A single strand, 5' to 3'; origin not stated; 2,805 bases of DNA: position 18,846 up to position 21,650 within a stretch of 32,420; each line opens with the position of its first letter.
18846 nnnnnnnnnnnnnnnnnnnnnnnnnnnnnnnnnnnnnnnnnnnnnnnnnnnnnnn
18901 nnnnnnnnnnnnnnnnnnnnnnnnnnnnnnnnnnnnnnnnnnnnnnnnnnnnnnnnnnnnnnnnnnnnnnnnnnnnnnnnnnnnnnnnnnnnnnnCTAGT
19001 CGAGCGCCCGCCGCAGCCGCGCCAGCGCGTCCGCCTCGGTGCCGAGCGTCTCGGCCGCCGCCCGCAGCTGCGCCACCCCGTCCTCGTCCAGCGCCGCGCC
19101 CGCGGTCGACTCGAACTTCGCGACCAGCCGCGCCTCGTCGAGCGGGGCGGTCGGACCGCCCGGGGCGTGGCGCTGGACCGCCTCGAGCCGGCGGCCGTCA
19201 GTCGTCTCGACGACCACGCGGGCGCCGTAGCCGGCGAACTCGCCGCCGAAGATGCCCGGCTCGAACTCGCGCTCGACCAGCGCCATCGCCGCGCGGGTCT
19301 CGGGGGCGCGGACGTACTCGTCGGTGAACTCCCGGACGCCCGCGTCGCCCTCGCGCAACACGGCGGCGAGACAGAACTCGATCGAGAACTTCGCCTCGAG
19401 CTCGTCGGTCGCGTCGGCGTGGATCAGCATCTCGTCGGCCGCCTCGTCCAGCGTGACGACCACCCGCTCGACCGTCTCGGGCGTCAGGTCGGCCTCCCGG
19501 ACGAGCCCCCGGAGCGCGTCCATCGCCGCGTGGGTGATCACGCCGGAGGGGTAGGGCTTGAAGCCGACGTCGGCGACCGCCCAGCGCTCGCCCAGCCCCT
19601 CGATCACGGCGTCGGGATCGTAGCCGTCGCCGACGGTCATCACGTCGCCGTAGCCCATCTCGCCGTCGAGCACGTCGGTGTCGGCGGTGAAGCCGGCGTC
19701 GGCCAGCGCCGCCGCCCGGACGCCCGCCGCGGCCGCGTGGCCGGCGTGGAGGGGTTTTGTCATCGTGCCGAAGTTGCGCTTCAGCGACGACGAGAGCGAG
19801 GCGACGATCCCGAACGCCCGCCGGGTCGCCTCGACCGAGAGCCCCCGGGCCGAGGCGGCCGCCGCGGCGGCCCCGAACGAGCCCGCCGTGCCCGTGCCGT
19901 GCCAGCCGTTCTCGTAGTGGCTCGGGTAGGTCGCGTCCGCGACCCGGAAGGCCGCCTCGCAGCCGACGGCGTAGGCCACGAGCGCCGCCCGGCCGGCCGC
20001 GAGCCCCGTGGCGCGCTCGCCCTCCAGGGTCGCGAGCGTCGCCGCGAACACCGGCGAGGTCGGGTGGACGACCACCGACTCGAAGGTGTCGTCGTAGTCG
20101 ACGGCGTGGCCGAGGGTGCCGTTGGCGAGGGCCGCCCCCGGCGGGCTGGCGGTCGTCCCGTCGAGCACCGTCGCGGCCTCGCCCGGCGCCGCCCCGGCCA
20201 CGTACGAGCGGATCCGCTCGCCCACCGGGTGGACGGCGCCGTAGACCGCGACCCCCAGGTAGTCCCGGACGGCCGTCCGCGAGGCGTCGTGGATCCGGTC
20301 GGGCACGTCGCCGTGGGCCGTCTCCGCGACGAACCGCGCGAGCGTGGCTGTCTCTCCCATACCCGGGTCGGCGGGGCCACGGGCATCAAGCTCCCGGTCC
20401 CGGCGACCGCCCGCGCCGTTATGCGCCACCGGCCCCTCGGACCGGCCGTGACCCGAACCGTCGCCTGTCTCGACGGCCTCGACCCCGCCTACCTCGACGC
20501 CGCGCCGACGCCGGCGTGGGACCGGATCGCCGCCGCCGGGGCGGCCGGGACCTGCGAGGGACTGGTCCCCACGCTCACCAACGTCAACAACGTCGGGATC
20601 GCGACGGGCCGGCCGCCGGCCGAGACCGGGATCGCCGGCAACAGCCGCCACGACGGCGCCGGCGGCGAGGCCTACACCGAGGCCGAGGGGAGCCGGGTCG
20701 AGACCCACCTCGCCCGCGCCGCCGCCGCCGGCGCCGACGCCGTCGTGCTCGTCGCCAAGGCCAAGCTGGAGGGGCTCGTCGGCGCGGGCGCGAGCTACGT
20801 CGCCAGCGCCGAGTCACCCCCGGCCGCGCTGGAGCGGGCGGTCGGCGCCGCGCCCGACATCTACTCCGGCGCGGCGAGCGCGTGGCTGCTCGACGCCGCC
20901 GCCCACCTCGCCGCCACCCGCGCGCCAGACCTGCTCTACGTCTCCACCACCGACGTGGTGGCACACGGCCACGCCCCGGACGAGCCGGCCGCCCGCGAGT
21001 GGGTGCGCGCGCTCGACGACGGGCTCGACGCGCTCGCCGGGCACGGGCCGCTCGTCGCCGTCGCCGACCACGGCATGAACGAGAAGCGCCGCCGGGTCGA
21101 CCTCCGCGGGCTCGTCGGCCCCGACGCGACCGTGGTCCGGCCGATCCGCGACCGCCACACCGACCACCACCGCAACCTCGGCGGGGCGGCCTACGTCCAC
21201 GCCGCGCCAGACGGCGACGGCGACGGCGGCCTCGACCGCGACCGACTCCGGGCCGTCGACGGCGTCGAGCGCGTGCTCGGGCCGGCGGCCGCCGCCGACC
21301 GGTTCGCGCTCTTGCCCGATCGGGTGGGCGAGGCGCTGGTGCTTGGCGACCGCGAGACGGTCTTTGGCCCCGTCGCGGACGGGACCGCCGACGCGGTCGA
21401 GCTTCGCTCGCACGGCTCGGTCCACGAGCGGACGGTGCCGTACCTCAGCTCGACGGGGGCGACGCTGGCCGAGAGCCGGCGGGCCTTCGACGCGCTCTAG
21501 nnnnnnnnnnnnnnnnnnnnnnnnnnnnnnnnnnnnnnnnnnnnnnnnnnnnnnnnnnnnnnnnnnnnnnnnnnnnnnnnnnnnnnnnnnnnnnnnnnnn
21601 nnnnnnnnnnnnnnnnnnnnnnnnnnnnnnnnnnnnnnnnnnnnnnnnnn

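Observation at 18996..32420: Dense acyl-CoA / dicarboxylate catabolic island whose gene content resembles itaconate-methylsuccinate-type pathways (uncharacterised in archaea)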

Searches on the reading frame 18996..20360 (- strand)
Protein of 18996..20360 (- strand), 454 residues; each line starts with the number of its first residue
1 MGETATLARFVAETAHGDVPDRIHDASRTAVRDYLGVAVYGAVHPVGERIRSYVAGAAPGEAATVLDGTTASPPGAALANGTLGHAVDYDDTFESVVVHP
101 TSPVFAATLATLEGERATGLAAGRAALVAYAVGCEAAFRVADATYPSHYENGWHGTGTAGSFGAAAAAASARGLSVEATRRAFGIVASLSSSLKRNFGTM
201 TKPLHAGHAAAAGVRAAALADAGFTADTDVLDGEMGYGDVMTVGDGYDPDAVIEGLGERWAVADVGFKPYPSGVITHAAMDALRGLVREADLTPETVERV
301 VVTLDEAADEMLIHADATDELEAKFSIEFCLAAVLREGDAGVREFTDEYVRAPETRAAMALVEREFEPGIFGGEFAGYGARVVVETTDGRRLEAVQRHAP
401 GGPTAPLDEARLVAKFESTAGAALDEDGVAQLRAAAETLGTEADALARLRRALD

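Call 6: search_protein_families(library=pfam, proteins=[window:18996-20360:-])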
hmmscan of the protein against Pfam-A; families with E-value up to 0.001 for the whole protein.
window:18996-20360:- (454 aa): 2 families
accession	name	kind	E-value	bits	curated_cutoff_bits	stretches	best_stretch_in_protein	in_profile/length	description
PF03972.19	MmgE_PrpD_N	-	8.1e-54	182.9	32.1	1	6-248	2-242/244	MmgE/PrpD N-terminal domain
PF19305.4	MmgE_PrpD_C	-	8.9e-28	97.7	32.1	1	270-438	1-170/173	MmgE/PrpD C-terminal domain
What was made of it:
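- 18996..20360 (-): g1, MmgE/PrpD family protein. In other islands its orthologue heads a PrpD-cupin-TcuA operon (seen complete in Haladaptatus). Pfam (call 6).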

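Call 18: search_protein_families(library=ncbifam, proteins=[window:18996-20360:-], max_evalue=0.00001)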
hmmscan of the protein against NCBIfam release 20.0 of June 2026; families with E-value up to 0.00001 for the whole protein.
window:18996-20360:- (454 aa): 0 families
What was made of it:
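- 18996..20360 (-): No NCBIfam equivalog matched (call 18).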

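Call 41: search_dna_similar(query=window:18996-20360:-, collection=plasmids, mode=protein, max_rows=15, max_evalue=1e-40)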
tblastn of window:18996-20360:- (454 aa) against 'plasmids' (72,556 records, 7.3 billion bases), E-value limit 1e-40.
Records with a match: 11; places in all: 11; records where one place covers at least 80% of the query: 11.
Best place of each record, by identity: 60-80% 7; <60% 4.
By first word of the organism name: Halomarina 3; Haladaptatus 2; Halorussus 2; Halalkalicoccus 1; Natrinema 1; Neorhizobium 1; Phyllobacterium 1.
By predicted mobility (MOB-suite, as given by PLSDB): non-mobilizable 11.
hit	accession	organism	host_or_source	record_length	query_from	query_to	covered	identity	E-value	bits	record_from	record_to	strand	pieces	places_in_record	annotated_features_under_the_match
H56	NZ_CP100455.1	Halomarina sp. BND7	cell culture,sediment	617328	1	424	93%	67.0%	4e-141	453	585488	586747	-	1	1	MmgE/PrpD family protein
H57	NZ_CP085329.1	Haladaptatus salinisoli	cell culture,saline soil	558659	1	416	92%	65.9%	1e-136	440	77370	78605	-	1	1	MmgE/PrpD family protein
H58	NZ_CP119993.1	Halomarina sp. PSR21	cell culture,saline soil from Tarim ...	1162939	1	432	95%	62.5%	3e-139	448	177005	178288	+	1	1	record has no annotation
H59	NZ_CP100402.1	Halorussus aquaticus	cell culture,saline soil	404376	1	416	92%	64.4%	5e-131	424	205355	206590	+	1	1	MmgE/PrpD family protein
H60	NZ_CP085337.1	Haladaptatus halobius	cell culture,saline soil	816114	1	416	92%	63.7%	1e-134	434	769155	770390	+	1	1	MmgE/PrpD family protein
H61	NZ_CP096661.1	Halorussus limi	cell culture,saline soil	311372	1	416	92%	63.7%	2e-128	416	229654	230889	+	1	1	MmgE/PrpD family protein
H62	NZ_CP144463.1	Halalkalicoccus sp. FCH27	cell culture,Salt lake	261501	1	417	92%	60.9%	1e-131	426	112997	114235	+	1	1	MmgE/PrpD family protein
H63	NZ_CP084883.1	Natrinema zhouii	pure culture,Salt mine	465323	1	439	97%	55.9%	4e-111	367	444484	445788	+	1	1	MmgE/PrpD family protein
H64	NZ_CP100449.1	Halomarina sp. BCD28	cell culture,sediment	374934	5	417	91%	39.0%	2e-44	173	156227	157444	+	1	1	MmgE/PrpD family protein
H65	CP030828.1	Neorhizobium sp. NCHU2750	Rosa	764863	4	419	92%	36.2%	2e-46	179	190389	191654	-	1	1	MmgE/PrpD family protein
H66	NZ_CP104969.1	Phyllobacterium zundukense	Vicia costata,cell culture,root nodule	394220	4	420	92%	35.6%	3e-49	187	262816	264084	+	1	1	MmgE/PrpD family protein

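Call 65: search_solved_structures(query=window:18996-20360:-, max_evalue=0.00001)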
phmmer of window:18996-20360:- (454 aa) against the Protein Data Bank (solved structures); distinct sequences matched with E-value up to 0.00001: 10.
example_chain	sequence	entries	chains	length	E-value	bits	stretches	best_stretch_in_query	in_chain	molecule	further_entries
2hp3_A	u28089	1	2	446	2.2e-49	171.9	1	25-430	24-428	IDS-epimerase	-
2hp0_A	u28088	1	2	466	2.2e-49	171.8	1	25-430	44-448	IDS-epimerase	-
7bra_A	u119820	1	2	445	1e-39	140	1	63-417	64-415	Bacillus subtilis IRG1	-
7e9d_A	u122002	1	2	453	3.4e-38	135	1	63-417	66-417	IRG1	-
12vw_A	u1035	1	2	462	6.3e-34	120.9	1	15-434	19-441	Cis-aconitate decarboxylase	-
12vt_A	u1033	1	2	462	7.3e-34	120.7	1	15-434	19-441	Cis-aconitate decarboxylase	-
12ux_A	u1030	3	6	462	8.7e-34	120.5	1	15-434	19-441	Cis-aconitate decarboxylase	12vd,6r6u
12vq_A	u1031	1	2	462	1.3e-32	116.6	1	15-434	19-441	Cis-aconitate decarboxylase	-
7br9_A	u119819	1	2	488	8.1e-32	114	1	19-444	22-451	Cis-aconitate decarboxylase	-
6r6t_A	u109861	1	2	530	1e-31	113.6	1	19-444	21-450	Cis-aconitate decarboxylase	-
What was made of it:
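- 18996..20360 (-): Best PDB hit is IDS epimerase, 172 bits (call 65).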

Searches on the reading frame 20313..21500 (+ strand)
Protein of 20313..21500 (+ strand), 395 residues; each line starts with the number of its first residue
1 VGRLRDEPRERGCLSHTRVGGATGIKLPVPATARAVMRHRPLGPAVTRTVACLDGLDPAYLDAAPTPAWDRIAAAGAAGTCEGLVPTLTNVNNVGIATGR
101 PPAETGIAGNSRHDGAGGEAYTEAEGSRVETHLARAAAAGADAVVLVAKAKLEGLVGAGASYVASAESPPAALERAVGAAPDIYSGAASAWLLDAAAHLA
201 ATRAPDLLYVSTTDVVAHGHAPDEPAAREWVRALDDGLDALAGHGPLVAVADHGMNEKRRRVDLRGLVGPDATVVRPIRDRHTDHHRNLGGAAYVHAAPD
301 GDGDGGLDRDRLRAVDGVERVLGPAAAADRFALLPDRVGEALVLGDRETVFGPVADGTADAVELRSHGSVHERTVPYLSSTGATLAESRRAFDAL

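Call 6: search_protein_families(library=pfam, proteins=[window:20313-21500:+])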
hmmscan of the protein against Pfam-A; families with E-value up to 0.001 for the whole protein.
window:20313-21500:+ (395 aa): 1 family
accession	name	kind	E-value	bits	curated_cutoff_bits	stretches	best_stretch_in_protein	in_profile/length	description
PF01663.27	Phosphodiest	-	7.7e-18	65.6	23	1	53-300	6-256/342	Type I phosphodiesterase / nucleotide pyrophosphatase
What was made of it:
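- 20421..21500 (+): g2, PhnA-like alkaline-phosphatase-superfamily hydrolase. Pfam Phosphodiest (call 6).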

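Call 18: search_protein_families(library=ncbifam, proteins=[window:20313-21500:+], max_evalue=0.00001)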
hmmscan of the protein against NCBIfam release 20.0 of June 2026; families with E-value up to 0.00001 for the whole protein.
window:20313-21500:+ (395 aa): 1 family
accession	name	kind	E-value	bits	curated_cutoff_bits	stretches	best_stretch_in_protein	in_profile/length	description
TIGR02335.1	hydr_PhnA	equivalog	1.3e-52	179.3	407.55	1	49-381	16-379/408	phosphonoacetate hydrolase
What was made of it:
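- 20421..21500 (+): TIGR02335 scores 179 bits, below the cut-off of 407 (call 18).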

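Call 64: search_solved_structures(query=window:20421-21500:+, max_evalue=0.001, show_alignments=1)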
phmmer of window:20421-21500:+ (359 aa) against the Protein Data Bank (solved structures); distinct sequences matched with E-value up to 0.001: 3.
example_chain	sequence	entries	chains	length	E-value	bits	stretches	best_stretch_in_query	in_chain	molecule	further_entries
3szy_A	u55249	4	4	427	9.8e-43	150.1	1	8-344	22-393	phosphonoacetate hydrolase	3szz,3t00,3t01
3t02_A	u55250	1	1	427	6.3e-42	147.4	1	8-344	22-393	phosphonoacetate hydrolase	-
1ei6_A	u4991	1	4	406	3.2e-40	141.8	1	12-343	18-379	PHOSPHONOACETATE HYDROLASE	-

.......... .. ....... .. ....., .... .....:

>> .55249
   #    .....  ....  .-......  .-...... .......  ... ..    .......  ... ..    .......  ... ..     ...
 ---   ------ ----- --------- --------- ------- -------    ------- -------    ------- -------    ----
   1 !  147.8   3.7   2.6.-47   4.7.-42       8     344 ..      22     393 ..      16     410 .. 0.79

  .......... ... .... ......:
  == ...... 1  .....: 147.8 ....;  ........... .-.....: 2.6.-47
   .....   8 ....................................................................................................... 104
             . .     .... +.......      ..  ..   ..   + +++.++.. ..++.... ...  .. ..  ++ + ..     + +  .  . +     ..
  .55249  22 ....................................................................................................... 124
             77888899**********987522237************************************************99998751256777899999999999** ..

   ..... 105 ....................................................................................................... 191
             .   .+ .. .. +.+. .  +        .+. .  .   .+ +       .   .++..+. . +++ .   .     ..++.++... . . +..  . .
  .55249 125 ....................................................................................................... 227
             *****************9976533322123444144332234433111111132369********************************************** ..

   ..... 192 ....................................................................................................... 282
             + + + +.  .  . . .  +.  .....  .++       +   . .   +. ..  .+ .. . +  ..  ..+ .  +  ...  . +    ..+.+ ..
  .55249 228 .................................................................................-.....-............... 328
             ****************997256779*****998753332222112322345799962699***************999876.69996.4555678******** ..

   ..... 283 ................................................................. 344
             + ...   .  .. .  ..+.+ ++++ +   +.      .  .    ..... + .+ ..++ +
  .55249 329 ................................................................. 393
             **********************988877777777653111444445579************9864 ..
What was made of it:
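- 20421..21500 (+): Its only PDB hits are phosphonoacetate hydrolases, 150 bits (call 64).
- On Phosphonoacetate hydrolase PhnA: Even so, PhnA structures are its only PDB hits, at 150 bits over the full length (call 64).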
